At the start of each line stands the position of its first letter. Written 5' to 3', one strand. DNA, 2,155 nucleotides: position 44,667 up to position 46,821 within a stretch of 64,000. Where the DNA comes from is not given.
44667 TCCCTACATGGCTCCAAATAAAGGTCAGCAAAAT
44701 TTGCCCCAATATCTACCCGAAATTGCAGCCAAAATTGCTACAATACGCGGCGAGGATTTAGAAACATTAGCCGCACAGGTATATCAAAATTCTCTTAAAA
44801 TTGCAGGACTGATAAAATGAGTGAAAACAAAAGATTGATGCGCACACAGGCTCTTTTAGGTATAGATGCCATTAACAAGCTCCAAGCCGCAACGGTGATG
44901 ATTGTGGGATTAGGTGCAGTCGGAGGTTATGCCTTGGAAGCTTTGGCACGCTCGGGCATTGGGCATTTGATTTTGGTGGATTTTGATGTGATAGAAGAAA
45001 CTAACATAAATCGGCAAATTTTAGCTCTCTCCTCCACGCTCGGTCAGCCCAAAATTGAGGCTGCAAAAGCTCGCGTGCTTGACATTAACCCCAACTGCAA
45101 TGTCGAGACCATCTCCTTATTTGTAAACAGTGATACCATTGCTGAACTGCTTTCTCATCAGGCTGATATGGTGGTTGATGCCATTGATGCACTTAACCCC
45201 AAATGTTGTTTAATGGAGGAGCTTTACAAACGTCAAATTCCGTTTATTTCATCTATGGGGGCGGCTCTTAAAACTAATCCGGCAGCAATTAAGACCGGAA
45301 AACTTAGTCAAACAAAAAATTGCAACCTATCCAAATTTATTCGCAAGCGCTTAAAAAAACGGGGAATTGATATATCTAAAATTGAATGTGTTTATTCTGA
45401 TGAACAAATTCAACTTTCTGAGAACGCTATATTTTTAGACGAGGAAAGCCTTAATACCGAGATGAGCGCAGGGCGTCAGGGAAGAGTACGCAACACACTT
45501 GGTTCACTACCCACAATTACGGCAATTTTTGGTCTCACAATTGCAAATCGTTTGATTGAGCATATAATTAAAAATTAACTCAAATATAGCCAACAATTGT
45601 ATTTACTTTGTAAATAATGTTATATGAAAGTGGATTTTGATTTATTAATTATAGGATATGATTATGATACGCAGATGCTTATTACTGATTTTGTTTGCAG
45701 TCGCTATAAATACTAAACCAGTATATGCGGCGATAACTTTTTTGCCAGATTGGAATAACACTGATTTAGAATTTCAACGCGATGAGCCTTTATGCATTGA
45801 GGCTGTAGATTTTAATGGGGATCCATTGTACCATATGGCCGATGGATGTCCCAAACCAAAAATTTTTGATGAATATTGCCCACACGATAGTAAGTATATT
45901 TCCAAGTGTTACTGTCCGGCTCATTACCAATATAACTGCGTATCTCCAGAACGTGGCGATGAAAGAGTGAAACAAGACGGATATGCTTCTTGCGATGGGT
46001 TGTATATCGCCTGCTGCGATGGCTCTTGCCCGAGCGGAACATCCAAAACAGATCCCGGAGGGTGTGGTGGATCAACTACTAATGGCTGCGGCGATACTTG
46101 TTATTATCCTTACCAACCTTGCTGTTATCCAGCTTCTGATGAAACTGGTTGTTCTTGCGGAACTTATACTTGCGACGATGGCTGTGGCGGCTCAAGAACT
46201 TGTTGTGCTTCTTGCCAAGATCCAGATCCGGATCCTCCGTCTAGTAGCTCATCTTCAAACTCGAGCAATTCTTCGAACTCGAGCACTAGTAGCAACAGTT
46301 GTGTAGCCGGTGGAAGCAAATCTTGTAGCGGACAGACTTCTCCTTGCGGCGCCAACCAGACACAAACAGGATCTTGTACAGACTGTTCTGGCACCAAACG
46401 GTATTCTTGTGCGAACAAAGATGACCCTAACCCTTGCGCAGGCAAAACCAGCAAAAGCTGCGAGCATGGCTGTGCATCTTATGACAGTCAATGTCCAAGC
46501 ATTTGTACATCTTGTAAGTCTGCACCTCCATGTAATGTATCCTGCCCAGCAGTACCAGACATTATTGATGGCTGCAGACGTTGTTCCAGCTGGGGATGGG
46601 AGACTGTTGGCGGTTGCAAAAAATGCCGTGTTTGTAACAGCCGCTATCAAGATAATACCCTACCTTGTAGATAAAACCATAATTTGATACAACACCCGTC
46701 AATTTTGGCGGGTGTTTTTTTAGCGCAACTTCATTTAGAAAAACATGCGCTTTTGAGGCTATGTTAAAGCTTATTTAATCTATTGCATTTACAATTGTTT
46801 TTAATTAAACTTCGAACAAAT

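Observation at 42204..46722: Pair of paralogous, extremely cysteine-rich secreted proteins flanking alr-tatD-tcdA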

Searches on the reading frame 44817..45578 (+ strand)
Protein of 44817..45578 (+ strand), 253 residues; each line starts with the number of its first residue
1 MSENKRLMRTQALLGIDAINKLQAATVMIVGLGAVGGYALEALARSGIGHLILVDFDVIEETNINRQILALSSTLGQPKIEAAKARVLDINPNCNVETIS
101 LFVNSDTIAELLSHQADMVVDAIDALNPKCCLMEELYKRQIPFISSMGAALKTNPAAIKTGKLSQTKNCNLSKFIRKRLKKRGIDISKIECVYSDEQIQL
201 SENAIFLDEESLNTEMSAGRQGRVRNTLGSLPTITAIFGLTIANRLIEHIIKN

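Call 89: search_protein_families(library=pfam, proteins=[window:44817-45578:+], max_evalue=0.00001)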
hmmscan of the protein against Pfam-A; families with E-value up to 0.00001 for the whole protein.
window:44817-45578:+ (253 aa): 1 family
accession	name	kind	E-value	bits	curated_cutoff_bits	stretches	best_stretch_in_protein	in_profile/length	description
PF00899.27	ThiF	-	3.2e-42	144.7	28.1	1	12-251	8-203/238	ThiF family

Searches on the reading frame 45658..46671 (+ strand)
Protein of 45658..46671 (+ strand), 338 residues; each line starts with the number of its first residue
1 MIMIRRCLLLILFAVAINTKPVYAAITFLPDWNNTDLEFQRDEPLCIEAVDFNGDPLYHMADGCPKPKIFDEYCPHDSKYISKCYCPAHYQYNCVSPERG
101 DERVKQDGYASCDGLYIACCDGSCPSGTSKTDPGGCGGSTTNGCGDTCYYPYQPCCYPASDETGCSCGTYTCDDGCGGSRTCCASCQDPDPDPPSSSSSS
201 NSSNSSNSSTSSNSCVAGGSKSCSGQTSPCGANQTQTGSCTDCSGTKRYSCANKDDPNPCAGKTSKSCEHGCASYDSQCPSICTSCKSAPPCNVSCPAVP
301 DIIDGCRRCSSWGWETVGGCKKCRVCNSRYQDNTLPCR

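Call 5: search_protein_families(library=pfam, proteins=[window:45658-46671:+], max_evalue=1)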
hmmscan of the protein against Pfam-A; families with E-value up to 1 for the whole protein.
window:45658-46671:+ (338 aa): 0 families

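Call 6: search_protein_families(library=ncbifam, proteins=[window:45658-46671:+], max_evalue=1)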
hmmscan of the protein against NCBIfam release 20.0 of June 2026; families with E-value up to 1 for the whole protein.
window:45658-46671:+ (338 aa): 0 families

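Call 7: search_solved_structures(query=window:45658-46671:+, max_evalue=1)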
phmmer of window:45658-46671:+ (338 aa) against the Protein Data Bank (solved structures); distinct sequences matched with E-value up to 1: 0.

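Call 8: find_homologous_proteins(query=window:45658-46671:+, max_evalue=0.001)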
Query window:45658-46671:+ (338 aa): 58 proteins with E <= 0.001 among 457 candidates.
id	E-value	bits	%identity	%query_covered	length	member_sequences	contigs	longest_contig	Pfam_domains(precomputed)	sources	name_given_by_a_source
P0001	8.8e-227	771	99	99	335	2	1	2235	-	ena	-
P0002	3.0e-101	358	52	84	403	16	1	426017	-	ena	-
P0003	1.3e-93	332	72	57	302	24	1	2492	-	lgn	-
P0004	2.2e-92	328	45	86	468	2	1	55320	-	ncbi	-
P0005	1.9e-90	322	70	56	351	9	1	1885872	-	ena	-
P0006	3.3e-90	321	70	56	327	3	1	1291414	-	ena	-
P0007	4.7e-90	321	71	56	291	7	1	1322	-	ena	-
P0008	3.9e-89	318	70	56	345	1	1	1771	-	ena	-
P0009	1.4e-88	316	70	56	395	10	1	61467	-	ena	-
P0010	2.1e-88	315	57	75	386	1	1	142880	-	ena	-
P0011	1.8e-87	312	55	55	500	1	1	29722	-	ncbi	-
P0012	2.2e-86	309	47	86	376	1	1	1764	-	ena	-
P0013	4.6e-85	304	77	48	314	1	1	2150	-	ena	-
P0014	2.2e-83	299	70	54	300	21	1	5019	-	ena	-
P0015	2.6e-82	295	59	56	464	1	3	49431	-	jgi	-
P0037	2.0e-48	184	38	68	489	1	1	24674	-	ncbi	-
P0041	2.0e-22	98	49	52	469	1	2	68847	-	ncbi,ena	-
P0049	6.4e-17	80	43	37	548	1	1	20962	-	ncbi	-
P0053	1.8e-11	62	39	40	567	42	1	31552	-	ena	-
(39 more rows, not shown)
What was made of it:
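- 45658..46674 (+): Gene B: a 338-aa B-type family member (336 aa if translated from ATG 45664). 58 homologous clusters (call 8).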

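Call 12: find_encoding_contigs(protein=P0005, flank=8000, max_places=3)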
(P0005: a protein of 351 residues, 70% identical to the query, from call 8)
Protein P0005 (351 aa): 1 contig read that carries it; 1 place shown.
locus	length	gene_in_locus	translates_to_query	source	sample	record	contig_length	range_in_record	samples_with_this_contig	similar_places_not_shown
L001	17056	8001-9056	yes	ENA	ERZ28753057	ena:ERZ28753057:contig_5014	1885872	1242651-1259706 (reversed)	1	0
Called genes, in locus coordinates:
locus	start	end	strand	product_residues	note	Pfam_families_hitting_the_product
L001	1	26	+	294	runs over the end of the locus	-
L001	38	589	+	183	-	-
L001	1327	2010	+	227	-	-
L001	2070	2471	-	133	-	PF01245:Ribosomal_L19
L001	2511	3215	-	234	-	PF01746:tRNA_m1G_MT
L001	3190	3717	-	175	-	PF01782:RimM, PF05239:PRC, PF24986:PRC_RimM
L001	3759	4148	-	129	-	PF00886:Ribosomal_S16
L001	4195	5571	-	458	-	PF02881:SRP54_N, PF06414:Zeta_toxin (weak), PF00448:SRP54, PF01656:CbiA (weak), PF02978:SRP_SPB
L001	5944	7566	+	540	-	PF01134:GIDA (faint), PF01262:AlaDh_PNT_C (faint), PF01266:DAO (faint), PF07992:Pyr_redox_2, PF13738:Pyr_redox_3 (weak), PF00070:Pyr_redox, PF02852:Pyr_redox_dim, PF00581:Rhodanese, +2 more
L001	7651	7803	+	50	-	-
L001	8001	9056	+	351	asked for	-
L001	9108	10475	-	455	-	PF00587:tRNA-synt_2b, PF03129:HGTP_anticodon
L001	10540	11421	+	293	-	PF12710:HAD (weak)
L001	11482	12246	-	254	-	PF00753:Lactamase_B, PF23023:Anti-Pycsar_Apyc1, PF12706:Lactamase_B_2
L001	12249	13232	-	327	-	-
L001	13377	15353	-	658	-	-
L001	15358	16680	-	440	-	-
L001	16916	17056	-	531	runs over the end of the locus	PF00239:Resolvase, PF07508:Recombinase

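Call 19: find_encoding_contigs(protein=P0006, flank=8000, max_places=2)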
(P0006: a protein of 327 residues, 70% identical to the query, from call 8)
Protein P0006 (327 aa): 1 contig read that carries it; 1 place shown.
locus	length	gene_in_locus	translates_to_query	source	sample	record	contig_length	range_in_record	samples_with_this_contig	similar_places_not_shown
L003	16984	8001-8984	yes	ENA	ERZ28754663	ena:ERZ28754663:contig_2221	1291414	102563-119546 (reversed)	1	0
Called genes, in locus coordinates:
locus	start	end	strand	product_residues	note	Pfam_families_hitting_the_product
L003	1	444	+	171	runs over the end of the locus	-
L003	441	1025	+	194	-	-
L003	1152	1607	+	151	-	PF14316:DUF4381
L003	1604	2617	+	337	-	PF00092:VWA, PF13519:VWA_2, PF06707:DUF1194 (weak)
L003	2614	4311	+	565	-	PF00092:VWA (weak), PF13519:VWA_2 (weak), PF13432:TPR_16 (weak), PF13414:TPR_11 (faint), PF00515:TPR_1 (weak), PF07719:TPR_2 (weak)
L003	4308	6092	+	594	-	PF13584:BatD, PF25607:DUF7939 (weak)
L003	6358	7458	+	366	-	PF00669:Flagellin_N, PF00700:Flagellin_C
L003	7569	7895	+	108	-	-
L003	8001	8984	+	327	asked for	-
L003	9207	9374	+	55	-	-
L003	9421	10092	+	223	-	-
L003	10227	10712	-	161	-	PF01281:Ribosomal_L9_N, PF03948:Ribosomal_L9_C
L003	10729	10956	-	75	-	PF01084:Ribosomal_S18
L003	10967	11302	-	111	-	PF01250:Ribosomal_S6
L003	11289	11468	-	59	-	-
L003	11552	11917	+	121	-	-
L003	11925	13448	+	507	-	PF13541:ChlI, PF00158:Sigma54_activat (faint), PF01078:Mg_chelatase, PF07728:AAA_5, PF00493:MCM (weak), PF13335:Mg_chelatase_C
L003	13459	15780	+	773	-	PF13365:Trypsin_2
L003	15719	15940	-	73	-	-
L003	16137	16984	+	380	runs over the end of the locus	PF00669:Flagellin_N, PF00700:Flagellin_C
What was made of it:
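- On Polymorphic toxin systems: Only L003 has small unknown ORFs downstream (call 19).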

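Call 20: find_encoding_contigs(protein=P0002, flank=8000, max_places=2)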
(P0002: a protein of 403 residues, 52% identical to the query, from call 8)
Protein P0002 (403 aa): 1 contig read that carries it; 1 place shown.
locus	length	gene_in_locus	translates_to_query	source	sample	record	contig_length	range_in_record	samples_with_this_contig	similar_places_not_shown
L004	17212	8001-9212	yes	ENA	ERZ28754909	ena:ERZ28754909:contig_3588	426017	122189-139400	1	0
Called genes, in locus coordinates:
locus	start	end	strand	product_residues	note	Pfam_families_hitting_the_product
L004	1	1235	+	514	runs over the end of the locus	PF12804:NTP_transf_3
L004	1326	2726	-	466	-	PF04748:Polysacc_deac_2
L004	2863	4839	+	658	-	-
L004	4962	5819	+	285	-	-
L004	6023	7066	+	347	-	-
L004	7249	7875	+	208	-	PF01726:LexA_DNA_bind, PF00717:Peptidase_S24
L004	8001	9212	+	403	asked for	-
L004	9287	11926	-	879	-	PF00133:tRNA-synt_1, PF01406:tRNA-synt_1e (faint), PF09334:tRNA-synt_1g (weak), PF13603:tRNA-synt_1_2 (weak), PF09334:tRNA-synt_1g, PF08264:Anticodon_1, PF10458:Val_tRNA-synt_C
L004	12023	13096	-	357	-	PF10691:DUF2497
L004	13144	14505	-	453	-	PF02321:OEP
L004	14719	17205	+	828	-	PF00343:Phosphorylase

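Call 21: find_encoding_contigs(protein=P0009, flank=8000, max_places=2)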
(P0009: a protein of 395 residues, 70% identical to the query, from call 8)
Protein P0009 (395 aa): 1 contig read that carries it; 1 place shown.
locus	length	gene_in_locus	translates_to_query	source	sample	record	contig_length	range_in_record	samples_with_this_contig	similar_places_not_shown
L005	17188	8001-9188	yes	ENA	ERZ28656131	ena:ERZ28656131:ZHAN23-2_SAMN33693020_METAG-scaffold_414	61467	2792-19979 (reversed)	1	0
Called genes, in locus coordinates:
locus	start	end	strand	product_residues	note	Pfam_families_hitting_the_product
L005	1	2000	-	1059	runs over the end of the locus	PF13116:YhdP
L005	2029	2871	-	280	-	PF02129:Peptidase_S15 (faint), PF03959:FSH1 (faint), PF05448:AXE1 (faint), PF01738:DLH (weak), PF00561:Abhydrolase_1, PF12146:Hydrolase_4, PF12697:Abhydrolase_6, PF00326:Peptidase_S9 (weak), +1 more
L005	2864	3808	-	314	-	PF03462:PCRF, PF00472:RF-1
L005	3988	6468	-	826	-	PF00912:Transgly, PF17092:PCB_OB, PF00905:Transpeptidase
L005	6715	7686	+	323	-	-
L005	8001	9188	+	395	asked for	-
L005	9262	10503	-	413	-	PF11741:AMIN, PF01520:Amidase_3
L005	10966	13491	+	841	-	PF10150:RNase_E_G, PF20833:RNase_E_G_Thio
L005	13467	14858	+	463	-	PF01435:Peptidase_M48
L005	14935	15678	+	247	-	-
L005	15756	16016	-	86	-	-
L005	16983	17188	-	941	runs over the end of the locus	PF00005:ABC_tran (faint), PF02463:SMC_N (faint), PF13555:AAA_29 (faint), PF20703:nSTAND1 (faint), PF17760:UvrA_inter, PF17755:UvrA_DNA-bind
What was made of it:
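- The copies sit in unrelated housekeeping contexts (calls 12, 19-21).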

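Call 40: predict_structure(alignment_id=A3)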
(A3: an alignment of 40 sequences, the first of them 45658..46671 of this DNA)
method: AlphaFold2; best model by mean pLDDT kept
length: 338 residues; sequences in the alignment: 40
mean_pLDDT: 62.9   pTM: 0.29
mean pLDDT of the five models: 62.9, 62.3, 60.1, 58.7, 53.2
residues with pLDDT >= 90: 3; 70-90: 126; 50-70: 107; < 50: 102
segments of 3 or more residues with pLDDT < 50: 21-44, 157-160, 188-212, 290-313, 315-338
pLDDT, mean of each block of 10 residues (from residue 1): 60 61 43 40 51 57 66 54 74 87 83 87 86 77 86 60 63 62 60 38 38 64 82 85 86 70 64 75 69 42 41 44 42 38
secondary structure, 60 per line:
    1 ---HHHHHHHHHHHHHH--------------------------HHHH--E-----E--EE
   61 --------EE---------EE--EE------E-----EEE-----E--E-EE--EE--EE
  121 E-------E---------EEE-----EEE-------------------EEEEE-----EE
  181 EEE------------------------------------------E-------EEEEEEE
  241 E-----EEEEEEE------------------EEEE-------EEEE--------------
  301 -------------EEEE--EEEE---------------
elements in order: H4-17 H44-47 E98-100 E119-121 E139-141 E147-149 E169-173 E179-183 E234-241 E247-253 E272-275 E283-286 E314-317 E320-323
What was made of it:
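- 45730..46215 (+): Family-defining N-domain (residues 25-186, 22 Cys). Its motifs include TFLPDW, YH..xxCPxPK[IV]FDEYC, YISxCYC, GDxR, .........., PGGCGG, CYYPY and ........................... AF2 pLDDT is 74-87 for residues 81-150 (call 40).
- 46300..46671 (+): Variable C-terminal head, 20 Cys. It holds a 37-aa six-Cys module (215-251), a 29-aa six-Cys module (259-287) and a strain-variable tail. AF2 pLDDT is 82-86 for residues 221-250 (call 40).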

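Call 43: fold_search(model_id=the predicted structure, library=pdb)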
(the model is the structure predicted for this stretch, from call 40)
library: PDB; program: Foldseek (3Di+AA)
matches with E <= 10: 16; with E <= 0.001: 0
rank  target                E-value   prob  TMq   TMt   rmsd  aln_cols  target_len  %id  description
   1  1zmm_B                2.7e+00  0.35  0.08  0.61   3.0        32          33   22  Crystal structure of human alpha-defensin-4 (released 2006-05-30)
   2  4rbw_A                2.9e+00  0.30  0.08  0.59   3.8        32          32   22  Crystal structure of human alpha-defensin 5, HD5 (Thr7Arg Glu21Arg mutant) (released 2015-07-29)
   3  6dmq_A                3.1e+00  0.35  0.08  0.65   2.9        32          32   22  Crystal structure of the T27A mutant of human alpha defensin HNP4. (released 2019-01-30)
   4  6dmq_B                3.3e+00  0.30  0.08  0.60   3.0        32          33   22  Crystal structure of the T27A mutant of human alpha defensin HNP4. (released 2019-01-30)
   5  1zmp_A                3.7e+00  0.28  0.08  0.64   3.8        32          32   25  Crystal structure of human defensin-5 (released 2006-05-30)
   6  6dmm_H                3.7e+00  0.20  0.08  0.59   3.1        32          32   22  Crystal structure of the G23A mutant of human alpha defensin HNP4. (released 2019-01-30)
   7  2n8k_MODEL_1_A        4.5e+00  0.03  0.07  0.24  14.1        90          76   13  Chemical Shift Assignments and Structure Determination for spider toxin, U33-theraphotoxin-Cg1c (released 2016-08-31)
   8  6dmq_C                5.1e+00  0.23  0.08  0.67   2.8        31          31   22  Crystal structure of the T27A mutant of human alpha defensin HNP4. (released 2019-01-30)
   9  9b3n_A                5.1e+00  0.01  0.09  0.13  11.9       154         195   16  Human Notch-1 EGFs 20-24 (released 2024-10-16)
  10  7yoa_A                6.5e+00  0.14  0.08  0.55   3.0        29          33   21  High-resolution crystal structure of the mouse alpha-defensin cryptdin 14 (released 2022-11-30)
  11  4e82_A                6.9e+00  0.15  0.08  0.63   3.9        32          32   25  Crystal structure of monomeric variant of human alpha-defensin 5, HD5 (Glu21EMe mutant) (released 2012-05-16)
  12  7m3i_H                7.3e+00  0.04  0.07  0.11   7.4        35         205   14  Structure of SARS-CoV-2 spike protein receptor binding domain in complex with a neutralizing antibody, CV2-75 Fab (released 2021-05-12)
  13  3lo1                  8.8e+00  0.13  0.08  0.68   3.7        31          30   22  Crystal structure of human alpha-defensin 1 (Y16A mutant) (released 2010-03-09)
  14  6dmm_A                8.8e+00  0.11  0.08  0.59   2.9        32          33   22  Crystal structure of the G23A mutant of human alpha defensin HNP4. (released 2019-01-30)
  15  1zmm_A                9.4e+00  0.14  0.08  0.65   2.8        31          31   22  Crystal structure of human alpha-defensin-4 (released 2006-05-30)
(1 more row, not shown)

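Call 44: search_protein_families(library=pfam, proteins=[P0037, P0005, P0006, P0049, P0053], max_evalue=1)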
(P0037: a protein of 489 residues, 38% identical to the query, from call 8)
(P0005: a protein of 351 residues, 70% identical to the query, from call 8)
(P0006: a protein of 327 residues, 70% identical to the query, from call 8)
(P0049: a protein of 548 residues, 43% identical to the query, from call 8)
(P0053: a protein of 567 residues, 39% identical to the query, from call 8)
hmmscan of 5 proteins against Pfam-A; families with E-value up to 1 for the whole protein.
P0037 (489 aa): 0 families

P0005 (351 aa): 0 families

P0006 (327 aa): 0 families

P0049 (548 aa): 0 families

P0053 (567 aa): 0 families

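Call 77: list_cluster_members(proteins=[window:45658-46671:+, window:42261-42935:+, P0059, P0004, P0011, P0037, P0049, P0041])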
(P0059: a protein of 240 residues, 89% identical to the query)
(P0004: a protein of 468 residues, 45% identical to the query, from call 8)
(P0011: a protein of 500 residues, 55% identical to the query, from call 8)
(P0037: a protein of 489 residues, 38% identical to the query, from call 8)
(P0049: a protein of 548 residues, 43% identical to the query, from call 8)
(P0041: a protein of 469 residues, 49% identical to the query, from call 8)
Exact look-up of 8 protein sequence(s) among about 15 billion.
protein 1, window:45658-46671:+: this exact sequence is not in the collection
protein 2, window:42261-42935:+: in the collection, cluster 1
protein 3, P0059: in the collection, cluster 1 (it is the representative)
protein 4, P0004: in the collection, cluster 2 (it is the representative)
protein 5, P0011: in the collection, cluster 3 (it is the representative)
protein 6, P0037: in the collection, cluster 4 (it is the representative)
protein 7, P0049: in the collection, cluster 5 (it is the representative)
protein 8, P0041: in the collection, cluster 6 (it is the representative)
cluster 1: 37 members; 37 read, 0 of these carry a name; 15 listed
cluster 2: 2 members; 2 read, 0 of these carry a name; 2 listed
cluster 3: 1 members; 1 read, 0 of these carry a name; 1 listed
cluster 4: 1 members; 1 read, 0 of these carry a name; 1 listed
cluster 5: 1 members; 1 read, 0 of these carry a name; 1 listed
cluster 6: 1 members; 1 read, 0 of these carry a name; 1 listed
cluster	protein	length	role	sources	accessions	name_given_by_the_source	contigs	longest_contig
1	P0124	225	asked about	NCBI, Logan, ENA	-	-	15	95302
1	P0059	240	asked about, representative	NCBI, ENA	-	-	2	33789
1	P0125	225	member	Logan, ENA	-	-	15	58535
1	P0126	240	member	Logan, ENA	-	-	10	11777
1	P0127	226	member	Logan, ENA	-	-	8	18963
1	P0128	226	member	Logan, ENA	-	-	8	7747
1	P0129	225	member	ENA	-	-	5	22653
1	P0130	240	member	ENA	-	-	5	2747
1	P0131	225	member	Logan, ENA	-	-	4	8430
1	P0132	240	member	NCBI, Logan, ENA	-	-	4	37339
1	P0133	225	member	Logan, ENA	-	-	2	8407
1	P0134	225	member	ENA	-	-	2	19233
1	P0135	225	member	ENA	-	-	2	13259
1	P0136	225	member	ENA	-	-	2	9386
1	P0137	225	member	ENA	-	-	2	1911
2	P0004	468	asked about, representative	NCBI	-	-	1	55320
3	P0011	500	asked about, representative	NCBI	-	-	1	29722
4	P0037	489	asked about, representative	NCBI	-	-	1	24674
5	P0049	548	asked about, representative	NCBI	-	-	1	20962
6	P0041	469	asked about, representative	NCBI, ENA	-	-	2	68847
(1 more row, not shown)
